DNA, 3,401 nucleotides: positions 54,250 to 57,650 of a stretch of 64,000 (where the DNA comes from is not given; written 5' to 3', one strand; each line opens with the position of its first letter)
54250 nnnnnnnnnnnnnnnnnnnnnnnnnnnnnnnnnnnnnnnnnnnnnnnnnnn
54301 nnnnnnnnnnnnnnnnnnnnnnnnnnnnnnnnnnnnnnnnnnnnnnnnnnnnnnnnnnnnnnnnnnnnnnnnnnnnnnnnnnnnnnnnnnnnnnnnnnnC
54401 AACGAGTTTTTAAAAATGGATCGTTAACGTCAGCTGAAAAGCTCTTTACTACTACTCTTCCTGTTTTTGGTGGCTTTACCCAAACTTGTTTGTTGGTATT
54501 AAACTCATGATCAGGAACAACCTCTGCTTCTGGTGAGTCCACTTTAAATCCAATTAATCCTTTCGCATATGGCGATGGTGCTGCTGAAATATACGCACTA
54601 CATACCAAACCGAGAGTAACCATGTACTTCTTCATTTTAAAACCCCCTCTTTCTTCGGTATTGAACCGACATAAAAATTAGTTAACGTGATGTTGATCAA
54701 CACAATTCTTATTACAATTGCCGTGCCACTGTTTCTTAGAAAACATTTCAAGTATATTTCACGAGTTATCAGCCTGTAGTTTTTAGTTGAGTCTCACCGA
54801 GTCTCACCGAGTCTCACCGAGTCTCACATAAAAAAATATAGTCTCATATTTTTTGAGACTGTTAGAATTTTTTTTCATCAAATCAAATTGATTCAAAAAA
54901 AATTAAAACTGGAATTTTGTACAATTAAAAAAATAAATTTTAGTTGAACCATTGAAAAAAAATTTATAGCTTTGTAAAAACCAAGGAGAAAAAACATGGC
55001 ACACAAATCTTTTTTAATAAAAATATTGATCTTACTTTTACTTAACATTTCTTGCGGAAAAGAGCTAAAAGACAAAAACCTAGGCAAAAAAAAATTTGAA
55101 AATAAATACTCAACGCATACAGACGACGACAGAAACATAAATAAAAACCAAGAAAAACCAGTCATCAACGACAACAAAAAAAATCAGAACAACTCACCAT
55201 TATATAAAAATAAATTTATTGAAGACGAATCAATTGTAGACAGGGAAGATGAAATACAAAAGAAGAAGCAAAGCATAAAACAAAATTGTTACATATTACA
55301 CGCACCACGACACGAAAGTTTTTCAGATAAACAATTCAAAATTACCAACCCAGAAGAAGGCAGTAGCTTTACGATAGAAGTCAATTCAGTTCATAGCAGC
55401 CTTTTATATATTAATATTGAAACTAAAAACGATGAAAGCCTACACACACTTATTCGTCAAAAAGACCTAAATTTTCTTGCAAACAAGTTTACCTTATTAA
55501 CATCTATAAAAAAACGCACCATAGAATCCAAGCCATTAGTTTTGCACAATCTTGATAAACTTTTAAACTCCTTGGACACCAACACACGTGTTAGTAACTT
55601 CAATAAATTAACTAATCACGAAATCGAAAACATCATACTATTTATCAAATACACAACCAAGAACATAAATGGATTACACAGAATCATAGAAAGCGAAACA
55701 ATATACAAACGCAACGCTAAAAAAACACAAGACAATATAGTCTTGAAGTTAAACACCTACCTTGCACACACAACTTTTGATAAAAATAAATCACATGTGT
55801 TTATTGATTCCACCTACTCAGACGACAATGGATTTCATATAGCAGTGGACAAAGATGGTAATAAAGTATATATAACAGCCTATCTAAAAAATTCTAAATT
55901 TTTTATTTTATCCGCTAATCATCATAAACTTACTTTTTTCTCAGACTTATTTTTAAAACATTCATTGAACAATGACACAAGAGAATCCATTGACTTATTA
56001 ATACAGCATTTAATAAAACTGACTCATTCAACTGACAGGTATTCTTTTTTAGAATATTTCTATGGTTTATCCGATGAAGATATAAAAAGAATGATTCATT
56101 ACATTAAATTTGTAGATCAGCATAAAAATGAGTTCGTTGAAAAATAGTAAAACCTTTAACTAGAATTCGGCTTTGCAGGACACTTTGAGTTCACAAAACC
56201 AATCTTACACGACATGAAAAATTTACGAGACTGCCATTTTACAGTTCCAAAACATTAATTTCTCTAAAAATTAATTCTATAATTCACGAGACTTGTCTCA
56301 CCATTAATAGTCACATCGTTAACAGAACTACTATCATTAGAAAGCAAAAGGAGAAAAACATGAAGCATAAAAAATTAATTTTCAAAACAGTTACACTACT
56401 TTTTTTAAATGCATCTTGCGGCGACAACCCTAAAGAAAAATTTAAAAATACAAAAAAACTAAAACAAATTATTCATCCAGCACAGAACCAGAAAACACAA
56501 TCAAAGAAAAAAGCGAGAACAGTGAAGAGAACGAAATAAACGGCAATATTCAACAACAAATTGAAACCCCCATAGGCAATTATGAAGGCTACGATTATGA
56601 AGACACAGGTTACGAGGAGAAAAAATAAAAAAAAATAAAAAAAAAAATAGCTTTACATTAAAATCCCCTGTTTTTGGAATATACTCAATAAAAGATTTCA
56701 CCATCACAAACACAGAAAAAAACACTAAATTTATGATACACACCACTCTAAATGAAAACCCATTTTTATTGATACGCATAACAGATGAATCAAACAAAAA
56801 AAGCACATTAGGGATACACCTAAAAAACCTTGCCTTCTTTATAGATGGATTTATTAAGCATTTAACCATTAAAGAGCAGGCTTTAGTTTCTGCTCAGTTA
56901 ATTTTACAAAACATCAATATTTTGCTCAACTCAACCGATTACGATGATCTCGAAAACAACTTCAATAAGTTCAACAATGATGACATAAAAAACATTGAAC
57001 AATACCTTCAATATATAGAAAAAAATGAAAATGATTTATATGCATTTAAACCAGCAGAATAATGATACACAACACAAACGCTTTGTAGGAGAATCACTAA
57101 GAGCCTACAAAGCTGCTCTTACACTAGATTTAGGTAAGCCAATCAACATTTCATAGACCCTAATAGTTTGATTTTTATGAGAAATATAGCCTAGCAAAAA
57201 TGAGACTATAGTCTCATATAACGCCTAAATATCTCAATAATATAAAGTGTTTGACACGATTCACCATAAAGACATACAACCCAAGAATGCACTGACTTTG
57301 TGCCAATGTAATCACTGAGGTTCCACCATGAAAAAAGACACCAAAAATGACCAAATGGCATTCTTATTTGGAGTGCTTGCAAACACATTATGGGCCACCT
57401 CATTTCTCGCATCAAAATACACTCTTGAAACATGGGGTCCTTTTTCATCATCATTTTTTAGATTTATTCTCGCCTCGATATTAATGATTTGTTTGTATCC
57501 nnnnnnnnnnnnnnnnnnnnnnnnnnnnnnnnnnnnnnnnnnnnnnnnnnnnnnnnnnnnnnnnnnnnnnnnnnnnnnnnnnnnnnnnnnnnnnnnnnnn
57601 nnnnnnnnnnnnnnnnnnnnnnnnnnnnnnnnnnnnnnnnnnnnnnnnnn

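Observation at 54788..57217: Recurring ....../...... element family in three neighbouring intergenic regions, including a 10-bp tandem array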

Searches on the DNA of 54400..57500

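Call 48: search_rna_families(source=window, start=54400, end=57500, threshold=evalue, max_evalue=1)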
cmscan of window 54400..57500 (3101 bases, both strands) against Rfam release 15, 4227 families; matches with E-value up to 1: 0.
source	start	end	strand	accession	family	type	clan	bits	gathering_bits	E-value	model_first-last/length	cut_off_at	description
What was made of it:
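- There is no Rfam match (call 48).
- Tried and rejected: Rfam found no match (call 48).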

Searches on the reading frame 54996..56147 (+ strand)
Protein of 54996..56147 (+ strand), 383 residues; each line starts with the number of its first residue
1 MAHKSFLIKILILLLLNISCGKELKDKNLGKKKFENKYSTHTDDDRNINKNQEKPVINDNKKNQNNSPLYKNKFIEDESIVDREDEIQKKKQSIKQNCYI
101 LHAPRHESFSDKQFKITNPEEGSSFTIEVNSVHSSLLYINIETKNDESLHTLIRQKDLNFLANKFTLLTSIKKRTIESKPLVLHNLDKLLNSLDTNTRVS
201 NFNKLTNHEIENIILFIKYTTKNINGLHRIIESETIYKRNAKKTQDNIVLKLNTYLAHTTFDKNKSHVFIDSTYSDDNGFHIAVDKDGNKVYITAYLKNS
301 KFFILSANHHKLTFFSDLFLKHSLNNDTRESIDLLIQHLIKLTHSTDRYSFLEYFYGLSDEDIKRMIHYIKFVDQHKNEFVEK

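Call 8: search_protein_families(library=pfam, proteins=[window:54996-56147:+], max_evalue=0.01)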
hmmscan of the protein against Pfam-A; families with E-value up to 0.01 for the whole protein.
window:54996-56147:+ (383 aa): 1 family
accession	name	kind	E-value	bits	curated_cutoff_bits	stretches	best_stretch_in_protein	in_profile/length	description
PF06739.17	SBBP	-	0.0037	17.6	20.5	1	275-296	11-31/38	Beta-propeller repeat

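Call 9: find_homologous_proteins(query=window:54996-56147:+, max_evalue=0.001)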
Query window:54996-56147:+ (383 aa): 1 proteins with E <= 0.001 among 2863 candidates.
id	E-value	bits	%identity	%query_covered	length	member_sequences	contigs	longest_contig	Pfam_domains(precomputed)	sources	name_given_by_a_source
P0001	3.9e-242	821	100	100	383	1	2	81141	-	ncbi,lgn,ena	-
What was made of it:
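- That segment holds only ORFan lipoprotein genes (call 9).
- Tried and rejected: The lipoprotein has no homologues at all (call 9), so its upstream region could not be compared across genomes.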

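Call 11: find_encoding_contigs(protein=P0001, flank=10000, max_places=6)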
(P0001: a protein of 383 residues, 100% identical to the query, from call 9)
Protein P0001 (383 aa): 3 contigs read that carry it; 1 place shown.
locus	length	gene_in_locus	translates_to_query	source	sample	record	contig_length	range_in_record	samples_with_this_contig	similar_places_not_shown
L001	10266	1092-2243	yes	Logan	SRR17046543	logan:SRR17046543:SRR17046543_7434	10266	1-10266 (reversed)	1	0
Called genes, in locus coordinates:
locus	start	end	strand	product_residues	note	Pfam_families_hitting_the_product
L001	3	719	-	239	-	?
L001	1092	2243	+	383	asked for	-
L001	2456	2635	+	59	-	-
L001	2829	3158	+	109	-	-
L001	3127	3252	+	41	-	-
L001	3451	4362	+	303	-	PF00892:EamA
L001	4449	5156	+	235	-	PF04055:Radical_SAM (weak)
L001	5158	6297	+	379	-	PF13458:Peripla_BP_6, PF01094:ANF_receptor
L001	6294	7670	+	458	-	PF02518:HATPase_c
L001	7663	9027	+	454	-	PF00072:Response_reg, PF00158:Sigma54_activat, PF14532:Sigma54_activ_2, PF07728:AAA_5 (weak), PF25601:AAA_lid_14, PF02954:HTH_8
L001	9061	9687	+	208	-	PF00583:Acetyltransf_1 (weak)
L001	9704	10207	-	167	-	-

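Call 47: search_protein_families(library=ncbifam, proteins=[window:54996-56147:+], max_evalue=0.001)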
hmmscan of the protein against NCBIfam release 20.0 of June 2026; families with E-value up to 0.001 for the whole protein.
window:54996-56147:+ (383 aa): 0 families

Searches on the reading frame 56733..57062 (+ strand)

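Call 8: search_protein_families(library=pfam, proteins=[window:56733-57062:+], max_evalue=0.01)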
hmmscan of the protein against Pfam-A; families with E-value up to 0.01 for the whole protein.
window:56733-57062:+ (109 aa): 1 family
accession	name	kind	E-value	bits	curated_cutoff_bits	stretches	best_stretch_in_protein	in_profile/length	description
PF22808.1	RhopH3_C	-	0.0048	16.8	27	1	54-97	282-325/341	RhopH3 C-terminal domain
